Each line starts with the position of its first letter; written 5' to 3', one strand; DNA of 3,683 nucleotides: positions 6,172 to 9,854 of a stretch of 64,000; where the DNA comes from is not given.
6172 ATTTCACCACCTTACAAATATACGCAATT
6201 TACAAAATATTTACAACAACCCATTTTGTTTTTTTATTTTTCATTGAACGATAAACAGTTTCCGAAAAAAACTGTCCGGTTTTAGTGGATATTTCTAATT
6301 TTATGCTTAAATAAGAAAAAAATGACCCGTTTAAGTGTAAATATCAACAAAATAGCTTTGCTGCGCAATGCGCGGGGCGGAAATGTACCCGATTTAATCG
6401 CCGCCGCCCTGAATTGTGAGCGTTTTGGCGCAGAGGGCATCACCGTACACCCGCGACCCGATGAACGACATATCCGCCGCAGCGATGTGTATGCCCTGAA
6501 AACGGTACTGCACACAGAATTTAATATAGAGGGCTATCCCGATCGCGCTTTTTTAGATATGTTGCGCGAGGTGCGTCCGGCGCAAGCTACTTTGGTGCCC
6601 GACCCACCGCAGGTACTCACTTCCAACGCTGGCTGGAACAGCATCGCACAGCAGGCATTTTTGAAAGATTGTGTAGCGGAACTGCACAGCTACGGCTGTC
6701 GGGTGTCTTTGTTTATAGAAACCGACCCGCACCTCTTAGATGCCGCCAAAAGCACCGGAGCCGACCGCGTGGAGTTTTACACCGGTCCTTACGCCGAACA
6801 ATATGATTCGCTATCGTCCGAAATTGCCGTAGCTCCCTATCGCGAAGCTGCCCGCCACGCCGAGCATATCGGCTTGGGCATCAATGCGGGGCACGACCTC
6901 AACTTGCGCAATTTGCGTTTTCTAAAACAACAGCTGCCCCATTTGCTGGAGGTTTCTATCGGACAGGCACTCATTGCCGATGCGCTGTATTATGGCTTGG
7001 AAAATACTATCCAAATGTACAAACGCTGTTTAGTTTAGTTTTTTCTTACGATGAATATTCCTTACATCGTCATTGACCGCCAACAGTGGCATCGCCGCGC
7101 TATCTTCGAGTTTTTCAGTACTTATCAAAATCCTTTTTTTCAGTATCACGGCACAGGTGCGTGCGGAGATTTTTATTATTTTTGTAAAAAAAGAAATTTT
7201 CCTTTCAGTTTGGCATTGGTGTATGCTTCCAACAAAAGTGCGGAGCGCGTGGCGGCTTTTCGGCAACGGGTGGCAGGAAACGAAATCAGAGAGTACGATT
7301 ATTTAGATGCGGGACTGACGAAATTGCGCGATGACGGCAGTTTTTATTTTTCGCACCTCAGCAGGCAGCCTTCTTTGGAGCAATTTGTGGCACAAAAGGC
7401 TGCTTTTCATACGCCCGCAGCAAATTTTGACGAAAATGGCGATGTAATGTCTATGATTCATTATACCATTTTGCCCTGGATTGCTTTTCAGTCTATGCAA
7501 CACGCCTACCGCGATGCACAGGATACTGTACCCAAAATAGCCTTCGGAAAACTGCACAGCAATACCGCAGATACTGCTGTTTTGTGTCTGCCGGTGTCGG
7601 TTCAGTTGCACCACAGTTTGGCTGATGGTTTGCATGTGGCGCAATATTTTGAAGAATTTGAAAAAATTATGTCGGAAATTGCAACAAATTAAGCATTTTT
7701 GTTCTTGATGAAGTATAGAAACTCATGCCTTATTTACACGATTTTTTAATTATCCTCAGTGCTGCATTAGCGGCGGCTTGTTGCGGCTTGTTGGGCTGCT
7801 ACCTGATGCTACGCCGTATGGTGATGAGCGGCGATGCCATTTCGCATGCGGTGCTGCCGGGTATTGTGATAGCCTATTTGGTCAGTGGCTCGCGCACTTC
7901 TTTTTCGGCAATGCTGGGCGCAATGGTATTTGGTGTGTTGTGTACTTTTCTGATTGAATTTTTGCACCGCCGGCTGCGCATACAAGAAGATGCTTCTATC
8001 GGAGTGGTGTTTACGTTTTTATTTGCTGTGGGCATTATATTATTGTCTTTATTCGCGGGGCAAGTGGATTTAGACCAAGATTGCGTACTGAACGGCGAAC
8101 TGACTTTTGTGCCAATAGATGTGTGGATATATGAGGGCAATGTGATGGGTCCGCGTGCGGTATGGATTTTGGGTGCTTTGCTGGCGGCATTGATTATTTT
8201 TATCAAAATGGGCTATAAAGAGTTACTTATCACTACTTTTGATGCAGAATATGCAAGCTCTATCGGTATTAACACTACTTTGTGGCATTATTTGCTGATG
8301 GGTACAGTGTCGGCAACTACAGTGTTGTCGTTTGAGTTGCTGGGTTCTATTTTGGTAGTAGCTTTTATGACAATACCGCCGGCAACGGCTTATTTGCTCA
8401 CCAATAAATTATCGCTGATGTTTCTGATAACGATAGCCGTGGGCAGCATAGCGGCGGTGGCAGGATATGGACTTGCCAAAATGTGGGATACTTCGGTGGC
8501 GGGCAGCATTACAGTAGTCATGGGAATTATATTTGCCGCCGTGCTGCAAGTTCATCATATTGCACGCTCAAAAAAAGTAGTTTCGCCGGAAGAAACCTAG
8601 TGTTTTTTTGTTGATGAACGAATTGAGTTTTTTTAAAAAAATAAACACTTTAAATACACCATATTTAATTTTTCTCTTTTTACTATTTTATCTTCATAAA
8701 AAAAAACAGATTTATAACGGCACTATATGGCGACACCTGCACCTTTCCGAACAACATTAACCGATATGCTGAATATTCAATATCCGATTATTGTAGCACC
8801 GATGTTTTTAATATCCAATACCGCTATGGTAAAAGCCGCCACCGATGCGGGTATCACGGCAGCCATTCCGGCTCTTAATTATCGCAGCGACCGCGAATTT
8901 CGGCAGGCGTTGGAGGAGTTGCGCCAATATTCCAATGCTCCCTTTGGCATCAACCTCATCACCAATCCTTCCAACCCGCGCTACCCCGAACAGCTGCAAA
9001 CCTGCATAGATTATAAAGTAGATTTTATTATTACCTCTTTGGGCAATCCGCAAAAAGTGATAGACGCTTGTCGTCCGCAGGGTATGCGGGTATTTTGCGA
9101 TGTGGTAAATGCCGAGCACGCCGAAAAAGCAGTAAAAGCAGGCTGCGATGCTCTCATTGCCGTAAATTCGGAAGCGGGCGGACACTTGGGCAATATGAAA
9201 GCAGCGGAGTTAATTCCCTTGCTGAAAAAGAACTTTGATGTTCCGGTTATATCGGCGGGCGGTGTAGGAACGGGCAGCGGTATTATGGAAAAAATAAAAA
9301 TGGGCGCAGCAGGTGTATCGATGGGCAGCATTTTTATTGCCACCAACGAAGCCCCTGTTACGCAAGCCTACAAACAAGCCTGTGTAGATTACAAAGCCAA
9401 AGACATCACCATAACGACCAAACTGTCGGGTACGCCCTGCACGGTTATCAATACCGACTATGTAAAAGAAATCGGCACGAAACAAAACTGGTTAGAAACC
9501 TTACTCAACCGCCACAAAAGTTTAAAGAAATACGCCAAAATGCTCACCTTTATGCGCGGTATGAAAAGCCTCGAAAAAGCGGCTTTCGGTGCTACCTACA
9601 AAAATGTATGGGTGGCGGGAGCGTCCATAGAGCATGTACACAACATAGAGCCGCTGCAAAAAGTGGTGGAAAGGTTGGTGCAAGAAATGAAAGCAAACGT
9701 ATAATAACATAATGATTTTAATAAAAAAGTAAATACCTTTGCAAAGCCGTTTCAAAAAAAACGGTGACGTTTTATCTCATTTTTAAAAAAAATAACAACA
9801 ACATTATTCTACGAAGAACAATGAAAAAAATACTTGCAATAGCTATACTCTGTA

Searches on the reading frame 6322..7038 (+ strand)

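Call 20: search_protein_families(library=ncbifam, proteins=[window:6322-7038:+])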
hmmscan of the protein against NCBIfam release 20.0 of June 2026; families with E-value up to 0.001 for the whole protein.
window:6322-7038:+ (238 aa): 6 families
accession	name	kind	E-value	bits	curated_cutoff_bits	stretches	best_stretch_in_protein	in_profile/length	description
NF003626.0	PRK05265.1-4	equivalog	1.6e-100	335.4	222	1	1-237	2-242/246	pyridoxine 5'-phosphate synthase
TIGR00559.1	pdxJ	equivalog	6.6e-80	268.1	192.75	1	3-236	1-236/239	pyridoxine 5'-phosphate synthase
NF003627.0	PRK05265.1-5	equivalog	1.1e-57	195.1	207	1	3-235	2-236/240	pyridoxine 5'-phosphate synthase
NF003625.0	PRK05265.1-3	equivalog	1.7e-57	194.4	190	1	1-236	2-236/242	pyridoxine 5'-phosphate synthase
NF003623.0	PRK05265.1-1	equivalog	1.4e-56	191.5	347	1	3-236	5-237/243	pyridoxine 5'-phosphate synthase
NF003624.0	PRK05265.1-2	equivalog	2.2e-53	181.2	331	1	2-235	6-241/252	pyridoxine 5'-phosphate synthase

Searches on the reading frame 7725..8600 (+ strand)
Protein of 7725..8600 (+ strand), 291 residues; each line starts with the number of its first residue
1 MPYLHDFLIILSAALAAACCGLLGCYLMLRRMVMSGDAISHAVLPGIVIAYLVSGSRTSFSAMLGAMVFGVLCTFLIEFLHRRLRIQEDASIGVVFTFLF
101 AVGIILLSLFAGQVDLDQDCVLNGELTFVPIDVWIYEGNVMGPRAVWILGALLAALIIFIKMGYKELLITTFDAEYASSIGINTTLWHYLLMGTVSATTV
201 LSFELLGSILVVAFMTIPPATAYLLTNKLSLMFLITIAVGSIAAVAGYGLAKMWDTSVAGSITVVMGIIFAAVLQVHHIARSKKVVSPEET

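Call 20: search_protein_families(library=ncbifam, proteins=[window:7725-8600:+])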
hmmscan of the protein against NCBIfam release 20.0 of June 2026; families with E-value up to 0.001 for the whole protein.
window:7725-8600:+ (291 aa): 4 families
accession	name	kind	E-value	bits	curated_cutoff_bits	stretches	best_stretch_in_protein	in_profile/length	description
NF040927.1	ABC_perm_SloB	subfamily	7.8e-41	140.6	460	1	10-274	16-261/271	metal ABC transporter permease subunit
NF040871.1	AztB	equivalog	2.1e-38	132.5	280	1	10-264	16-252/254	zinc ABC transporter permease AztB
TIGR03770.1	anch_rpt_perm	equivalog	5.9e-35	121.3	296.8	1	10-272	21-265/270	anchored repeat-type ABC transporter permease subunit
NF007089.0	PRK09543.1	equivalog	3.7e-14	52.9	284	1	11-274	10-255/261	zinc ABC transporter permease subunit ZnuB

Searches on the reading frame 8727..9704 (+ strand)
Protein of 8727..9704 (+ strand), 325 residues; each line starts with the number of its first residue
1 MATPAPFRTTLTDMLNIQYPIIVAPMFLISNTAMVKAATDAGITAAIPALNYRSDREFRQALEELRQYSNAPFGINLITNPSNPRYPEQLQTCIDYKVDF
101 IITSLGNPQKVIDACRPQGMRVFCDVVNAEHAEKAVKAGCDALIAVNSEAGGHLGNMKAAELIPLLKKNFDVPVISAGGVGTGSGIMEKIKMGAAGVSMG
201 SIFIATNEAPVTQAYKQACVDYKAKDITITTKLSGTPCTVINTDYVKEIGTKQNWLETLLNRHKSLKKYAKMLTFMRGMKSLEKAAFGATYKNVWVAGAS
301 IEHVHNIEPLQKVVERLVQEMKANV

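Call 20: search_protein_families(library=ncbifam, proteins=[window:8727-9704:+])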
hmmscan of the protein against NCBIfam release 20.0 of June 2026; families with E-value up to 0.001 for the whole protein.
window:8727-9704:+ (325 aa): 13 families
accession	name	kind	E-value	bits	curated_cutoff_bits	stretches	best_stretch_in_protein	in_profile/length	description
TIGR03151.1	enACPred_II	equivalog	1.9e-47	162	453.1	1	8-324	1-303/307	enoyl-[acyl-carrier-protein] reductase FabK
TIGR02814.1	pfaD_fam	subfamily_domain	1e-08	34.4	449.25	1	127-270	169-325/444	PfaD family polyunsaturated fatty acid/polyketide biosynthesis protein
NF038364.1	AglZ_HisF2_fam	equivalog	4.5e-06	26.3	310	1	129-206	154-231/248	AglZ/HisF2 family acetamidino modification protein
NF010112.0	PRK13585.1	equivalog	1.2e-05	25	243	1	124-204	146-225/241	1-(5-phosphoribosyl)-5-[(5-phosphoribosylamino)methylideneamino]imidazole-4-carboxamide isomerase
TIGR01302.1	IMP_dehydrog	equivalog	3.1e-05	23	481.5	0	166-218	322-374/450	IMP dehydrogenase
NF033901.1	L_lactate_LldD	exception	8.8e-05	21.7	550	1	119-236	246-364/377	FMN-dependent L-lactate dehydrogenase LldD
NF006600.0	PRK09140.1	subfamily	9.7e-05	21.7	207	1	108-207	94-187/210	2-dehydro-3-deoxy-6-phosphogalactonate aldolase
NF008398.0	PRK11197.1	subfamily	0.00018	20.4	376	1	119-235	246-363/381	L-lactate dehydrogenase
NF002231.0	PRK01130.1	subfamily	0.00033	19.7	189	1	109-218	116-226/230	putative N-acetylmannosamine-6-phosphate 2-epimerase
TIGR03572.1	WbuZ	equivalog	0.00053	19.4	299.7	0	160-204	186-231/232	glycosyl amidation-associated protein WbuZ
NF041303.1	Indglycph_syn_Halo_TrpC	equivalog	0.00056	19.3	380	1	108-210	141-243/250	indole-3-glycerol phosphate synthase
TIGR01306.1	GMP_reduct_2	equivalog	0.00066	19.3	465.65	1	155-212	183-239/321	GMP reductase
NF003215.0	PRK04180.1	equivalog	0.0008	18.9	395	0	125-229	160-269/298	pyridoxal 5'-phosphate synthase lyase subunit PdxS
